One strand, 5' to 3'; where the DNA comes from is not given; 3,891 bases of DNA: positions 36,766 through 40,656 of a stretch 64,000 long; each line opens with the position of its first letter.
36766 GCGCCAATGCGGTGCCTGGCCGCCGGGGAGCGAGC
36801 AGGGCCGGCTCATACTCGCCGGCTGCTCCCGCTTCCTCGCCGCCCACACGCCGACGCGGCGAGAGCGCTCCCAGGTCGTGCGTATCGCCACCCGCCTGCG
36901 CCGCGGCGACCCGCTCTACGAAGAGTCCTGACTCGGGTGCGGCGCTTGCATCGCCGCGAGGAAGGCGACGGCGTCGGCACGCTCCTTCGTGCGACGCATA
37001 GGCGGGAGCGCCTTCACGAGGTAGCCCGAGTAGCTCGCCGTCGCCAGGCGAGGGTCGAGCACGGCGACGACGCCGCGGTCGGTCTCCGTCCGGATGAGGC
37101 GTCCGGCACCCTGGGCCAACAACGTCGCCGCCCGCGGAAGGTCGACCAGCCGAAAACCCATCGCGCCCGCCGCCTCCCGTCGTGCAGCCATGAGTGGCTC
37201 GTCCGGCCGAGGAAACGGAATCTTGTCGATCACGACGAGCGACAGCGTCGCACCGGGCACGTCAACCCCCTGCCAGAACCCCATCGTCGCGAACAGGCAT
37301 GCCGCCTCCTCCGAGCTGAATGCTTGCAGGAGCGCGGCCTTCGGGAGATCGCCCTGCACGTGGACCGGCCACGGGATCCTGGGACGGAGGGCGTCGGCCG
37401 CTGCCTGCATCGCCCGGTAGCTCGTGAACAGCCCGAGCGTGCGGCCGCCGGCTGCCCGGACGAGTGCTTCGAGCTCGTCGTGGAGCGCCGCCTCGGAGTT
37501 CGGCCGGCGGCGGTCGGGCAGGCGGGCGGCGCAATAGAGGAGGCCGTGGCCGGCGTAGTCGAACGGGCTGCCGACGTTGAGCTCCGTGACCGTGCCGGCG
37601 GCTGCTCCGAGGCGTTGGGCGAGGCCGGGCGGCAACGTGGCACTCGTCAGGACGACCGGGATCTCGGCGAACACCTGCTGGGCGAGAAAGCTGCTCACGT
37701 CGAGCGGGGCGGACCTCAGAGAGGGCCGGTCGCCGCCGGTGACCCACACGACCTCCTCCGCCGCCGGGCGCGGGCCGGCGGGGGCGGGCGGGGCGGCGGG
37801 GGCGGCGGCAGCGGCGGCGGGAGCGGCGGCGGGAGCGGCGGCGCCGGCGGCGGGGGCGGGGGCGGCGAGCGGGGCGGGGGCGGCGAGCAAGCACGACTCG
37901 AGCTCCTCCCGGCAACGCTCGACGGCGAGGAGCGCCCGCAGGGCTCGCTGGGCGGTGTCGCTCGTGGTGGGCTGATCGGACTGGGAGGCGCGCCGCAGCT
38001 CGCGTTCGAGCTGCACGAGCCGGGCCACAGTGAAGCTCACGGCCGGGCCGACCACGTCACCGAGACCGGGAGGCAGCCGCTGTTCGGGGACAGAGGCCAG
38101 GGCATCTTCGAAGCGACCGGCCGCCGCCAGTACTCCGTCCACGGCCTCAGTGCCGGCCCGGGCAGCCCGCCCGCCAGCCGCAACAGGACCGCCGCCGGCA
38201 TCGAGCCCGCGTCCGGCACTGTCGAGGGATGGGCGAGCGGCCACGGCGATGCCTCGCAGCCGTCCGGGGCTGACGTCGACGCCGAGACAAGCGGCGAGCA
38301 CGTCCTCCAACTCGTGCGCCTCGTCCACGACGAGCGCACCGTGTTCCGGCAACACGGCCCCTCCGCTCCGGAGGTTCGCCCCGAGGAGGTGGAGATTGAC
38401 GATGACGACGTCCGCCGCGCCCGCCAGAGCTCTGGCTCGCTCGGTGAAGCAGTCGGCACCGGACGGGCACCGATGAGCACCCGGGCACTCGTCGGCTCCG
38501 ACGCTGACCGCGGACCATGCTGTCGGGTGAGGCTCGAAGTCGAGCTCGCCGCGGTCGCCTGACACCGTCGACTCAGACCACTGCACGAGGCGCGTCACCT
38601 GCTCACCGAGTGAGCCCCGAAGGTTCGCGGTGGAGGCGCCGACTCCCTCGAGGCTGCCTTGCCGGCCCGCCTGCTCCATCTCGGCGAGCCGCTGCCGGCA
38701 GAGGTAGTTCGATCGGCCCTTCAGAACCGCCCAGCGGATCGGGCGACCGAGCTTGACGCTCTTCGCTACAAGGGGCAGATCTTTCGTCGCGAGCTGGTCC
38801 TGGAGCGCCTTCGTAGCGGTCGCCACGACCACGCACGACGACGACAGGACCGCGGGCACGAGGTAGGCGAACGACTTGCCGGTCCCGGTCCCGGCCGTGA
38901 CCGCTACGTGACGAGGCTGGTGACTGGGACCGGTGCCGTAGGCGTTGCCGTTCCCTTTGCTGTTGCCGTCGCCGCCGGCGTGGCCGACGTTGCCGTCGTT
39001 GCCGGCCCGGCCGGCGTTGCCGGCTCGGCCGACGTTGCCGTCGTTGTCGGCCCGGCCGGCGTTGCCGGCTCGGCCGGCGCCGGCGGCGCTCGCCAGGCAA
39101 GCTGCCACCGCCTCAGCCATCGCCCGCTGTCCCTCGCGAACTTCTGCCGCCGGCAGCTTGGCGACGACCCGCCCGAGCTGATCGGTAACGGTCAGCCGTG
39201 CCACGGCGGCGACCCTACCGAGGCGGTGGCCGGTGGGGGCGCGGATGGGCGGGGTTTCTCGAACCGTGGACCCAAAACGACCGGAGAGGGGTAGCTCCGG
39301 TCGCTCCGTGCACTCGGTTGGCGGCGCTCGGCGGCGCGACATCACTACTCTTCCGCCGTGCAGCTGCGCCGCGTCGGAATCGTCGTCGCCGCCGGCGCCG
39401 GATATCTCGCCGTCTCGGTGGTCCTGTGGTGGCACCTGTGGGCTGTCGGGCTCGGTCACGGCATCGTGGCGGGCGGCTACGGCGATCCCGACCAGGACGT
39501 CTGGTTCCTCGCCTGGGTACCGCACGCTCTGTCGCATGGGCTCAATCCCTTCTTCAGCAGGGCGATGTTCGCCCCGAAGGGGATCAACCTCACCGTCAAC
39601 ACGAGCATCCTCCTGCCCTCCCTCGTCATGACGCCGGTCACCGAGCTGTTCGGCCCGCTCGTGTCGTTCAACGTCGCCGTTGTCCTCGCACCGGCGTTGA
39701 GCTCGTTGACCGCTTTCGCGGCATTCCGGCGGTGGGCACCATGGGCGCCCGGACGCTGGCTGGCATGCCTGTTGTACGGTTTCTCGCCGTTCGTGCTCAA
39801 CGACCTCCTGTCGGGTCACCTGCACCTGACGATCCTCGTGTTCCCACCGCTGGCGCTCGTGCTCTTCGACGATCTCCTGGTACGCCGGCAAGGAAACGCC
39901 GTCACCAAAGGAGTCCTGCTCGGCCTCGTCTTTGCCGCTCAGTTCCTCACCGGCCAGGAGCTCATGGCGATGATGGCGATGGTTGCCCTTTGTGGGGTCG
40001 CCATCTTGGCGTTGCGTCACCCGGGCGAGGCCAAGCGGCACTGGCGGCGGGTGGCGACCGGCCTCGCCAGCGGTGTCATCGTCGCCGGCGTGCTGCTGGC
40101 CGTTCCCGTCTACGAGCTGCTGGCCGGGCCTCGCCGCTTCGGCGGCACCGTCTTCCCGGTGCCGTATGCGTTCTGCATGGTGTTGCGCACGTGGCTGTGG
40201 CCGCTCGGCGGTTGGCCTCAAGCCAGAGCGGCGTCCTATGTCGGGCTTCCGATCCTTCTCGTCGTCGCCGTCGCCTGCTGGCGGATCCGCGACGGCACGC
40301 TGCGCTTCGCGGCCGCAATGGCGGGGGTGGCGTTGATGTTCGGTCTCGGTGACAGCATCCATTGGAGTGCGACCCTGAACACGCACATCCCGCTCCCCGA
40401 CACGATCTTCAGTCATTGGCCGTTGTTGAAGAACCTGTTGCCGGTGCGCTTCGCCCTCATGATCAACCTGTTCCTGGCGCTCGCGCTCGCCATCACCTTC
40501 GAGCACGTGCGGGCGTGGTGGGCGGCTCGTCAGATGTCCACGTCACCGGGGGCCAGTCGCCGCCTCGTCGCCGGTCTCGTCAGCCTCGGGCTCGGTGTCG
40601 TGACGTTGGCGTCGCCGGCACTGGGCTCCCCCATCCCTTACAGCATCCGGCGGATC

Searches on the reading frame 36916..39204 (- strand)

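Call 72: search_protein_families(library=ncbifam, proteins=[window:36916-39204:-], max_evalue=0.01)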
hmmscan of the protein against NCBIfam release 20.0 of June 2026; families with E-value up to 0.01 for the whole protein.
window:36916-39204:- (762 aa): 8 families
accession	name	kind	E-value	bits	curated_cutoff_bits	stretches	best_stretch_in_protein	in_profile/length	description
NF053712.1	repair_DEAH_YoaA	equivalog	2.1e-138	462.8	680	2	482-749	354-629/630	DNA repair helicase YoaA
NF008729.0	PRK11747.1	equivalog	6.4e-86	289.3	598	2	496-741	443-702/703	ATP-dependent DNA helicase DinG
NF005981.0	PRK08074.1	equivalog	6.6e-78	262.6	789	2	495-743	653-918/931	ATP-dependent DNA helicase DinG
TIGR01407.1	dinG_rel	hypoth_equivalog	3.3e-59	201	547.7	2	497-742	616-876/889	putative DnaQ family exonuclease/DinG family helicase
TIGR03117.2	cas_csf4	equivalog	2e-18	65.9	400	2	574-726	621-785/800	type IV CRISPR-associated DEAD/DEAH-box helicase Csf4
NF005569.0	PRK07246.1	equivalog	1.6e-17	63.1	794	2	587-733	648-797/820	bifunctional DnaQ family exonuclease/ATP-dependent helicase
NF038329.2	gly_rich_SclB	equivalog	0.0048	15.9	325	0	43-91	255-303/442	LPXTG-anchored collagen-like adhesin Scl2/SclB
TIGR00604.1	rad3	subfamily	0.0098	14.5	246.95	0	646-724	598-680/706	DNA repair helicase (rad3)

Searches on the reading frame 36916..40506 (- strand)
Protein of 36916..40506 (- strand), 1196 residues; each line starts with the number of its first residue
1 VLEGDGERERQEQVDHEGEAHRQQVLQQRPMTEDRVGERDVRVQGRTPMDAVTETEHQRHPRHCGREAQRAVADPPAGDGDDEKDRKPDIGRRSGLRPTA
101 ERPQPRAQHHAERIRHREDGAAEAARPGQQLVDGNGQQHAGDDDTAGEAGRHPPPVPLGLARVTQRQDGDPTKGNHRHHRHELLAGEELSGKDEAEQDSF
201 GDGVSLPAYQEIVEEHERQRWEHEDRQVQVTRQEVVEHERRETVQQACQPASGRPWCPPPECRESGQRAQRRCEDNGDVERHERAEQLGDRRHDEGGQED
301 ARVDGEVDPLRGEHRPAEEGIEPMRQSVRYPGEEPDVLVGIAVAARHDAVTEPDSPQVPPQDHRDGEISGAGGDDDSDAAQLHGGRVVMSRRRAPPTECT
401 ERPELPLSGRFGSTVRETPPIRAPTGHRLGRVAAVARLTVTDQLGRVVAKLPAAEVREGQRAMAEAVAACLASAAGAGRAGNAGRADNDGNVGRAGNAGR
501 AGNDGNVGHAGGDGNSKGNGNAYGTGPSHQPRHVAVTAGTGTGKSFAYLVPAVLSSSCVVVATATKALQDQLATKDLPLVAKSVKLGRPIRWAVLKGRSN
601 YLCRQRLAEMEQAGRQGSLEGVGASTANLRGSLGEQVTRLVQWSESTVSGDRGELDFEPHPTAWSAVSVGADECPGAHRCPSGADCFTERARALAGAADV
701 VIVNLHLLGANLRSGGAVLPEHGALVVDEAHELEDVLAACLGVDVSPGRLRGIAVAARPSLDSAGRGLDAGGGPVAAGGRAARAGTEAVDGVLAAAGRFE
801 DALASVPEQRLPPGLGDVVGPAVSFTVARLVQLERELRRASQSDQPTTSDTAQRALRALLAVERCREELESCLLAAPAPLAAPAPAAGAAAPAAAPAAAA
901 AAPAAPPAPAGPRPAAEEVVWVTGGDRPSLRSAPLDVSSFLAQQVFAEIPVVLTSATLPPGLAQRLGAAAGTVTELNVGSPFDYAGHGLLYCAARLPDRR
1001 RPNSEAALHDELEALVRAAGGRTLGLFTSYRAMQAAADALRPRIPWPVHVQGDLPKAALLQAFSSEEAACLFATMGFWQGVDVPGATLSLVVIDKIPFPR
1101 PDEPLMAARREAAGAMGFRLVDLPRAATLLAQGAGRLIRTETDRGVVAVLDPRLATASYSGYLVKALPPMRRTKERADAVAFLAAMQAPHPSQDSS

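Call 7: search_protein_families(library=pfam, proteins=[window:36916-40506:-], max_evalue=0.01)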
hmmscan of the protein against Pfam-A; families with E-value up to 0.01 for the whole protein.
window:36916-40506:- (1196 aa): 3 families
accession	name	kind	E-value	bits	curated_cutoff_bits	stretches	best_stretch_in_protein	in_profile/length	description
PF13307.12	Helicase_C_2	-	2.1e-36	126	25.3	1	1013-1169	2-169/170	Helicase C-terminal domain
PF00270.35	DEAD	-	1.2e-06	28.8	26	1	530-574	13-63/167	DEAD/DEAH box helicase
PF02534.20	T4SS-DNA_transf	-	0.0095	15.3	20.1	0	518-563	33-76/468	Type IV secretory system Conjugative DNA transfer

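Call 8: search_protein_families(library=ncbifam, proteins=[window:36916-40506:-], max_evalue=0.001)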
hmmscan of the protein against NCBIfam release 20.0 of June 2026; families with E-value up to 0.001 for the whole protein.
window:36916-40506:- (1196 aa): 6 families
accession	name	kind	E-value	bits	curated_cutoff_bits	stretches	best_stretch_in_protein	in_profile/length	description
NF053712.1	repair_DEAH_YoaA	equivalog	1.6e-137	459.9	680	2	916-1183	354-629/630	DNA repair helicase YoaA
NF008729.0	PRK11747.1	equivalog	3.1e-85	287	598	2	930-1175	443-702/703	ATP-dependent DNA helicase DinG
NF005981.0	PRK08074.1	equivalog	3.6e-77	260.2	789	2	929-1177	653-918/931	ATP-dependent DNA helicase DinG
TIGR01407.1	dinG_rel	hypoth_equivalog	1.6e-58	198.7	547.7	2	931-1176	616-876/889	putative DnaQ family exonuclease/DinG family helicase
TIGR03117.2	cas_csf4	equivalog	1.2e-17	63.5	400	1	1008-1160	621-785/800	type IV CRISPR-associated DEAD/DEAH-box helicase Csf4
NF005569.0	PRK07246.1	equivalog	5.3e-17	61.4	794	2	1021-1167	648-797/820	bifunctional DnaQ family exonuclease/ATP-dependent helicase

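Call 9: search_protein_families(library=padloc, proteins=[window:36916-40506:-], max_evalue=0.001)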
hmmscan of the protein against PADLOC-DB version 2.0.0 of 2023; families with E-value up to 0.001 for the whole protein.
window:36916-40506:- (1196 aa): 7 families
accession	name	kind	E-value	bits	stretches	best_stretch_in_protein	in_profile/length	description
PDLC01439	typeIV_DinG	-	1.6e-102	342.1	1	532-1183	35-572/575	CAS-IV-A; associated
PDLC01729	typeIV_DinG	-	6.7e-36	122.2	2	536-748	44-248/666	Csf4_0_IVA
PDLC01007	typeIV_DinG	-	5.9e-13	46.3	1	1011-1157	501-660/676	CRISPR type AFERR-associated DEAD/DEAH-box helicase Csf4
PDLC01730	typeIV_DinG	-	1.2e-12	45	1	1016-1162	622-783/802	Csf4_1_IVA1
PDLC01321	typeIV_DinG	-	4.4e-12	43.6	0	1015-1141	417-546/559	CAS-IV-A; associated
PDLC01196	Cas3d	-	0.00035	17.2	1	532-573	30-72/594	CAS-I-D; effector_G3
PDLC02864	DpdF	-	0.00068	16.5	0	532-573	38-80/610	DpdF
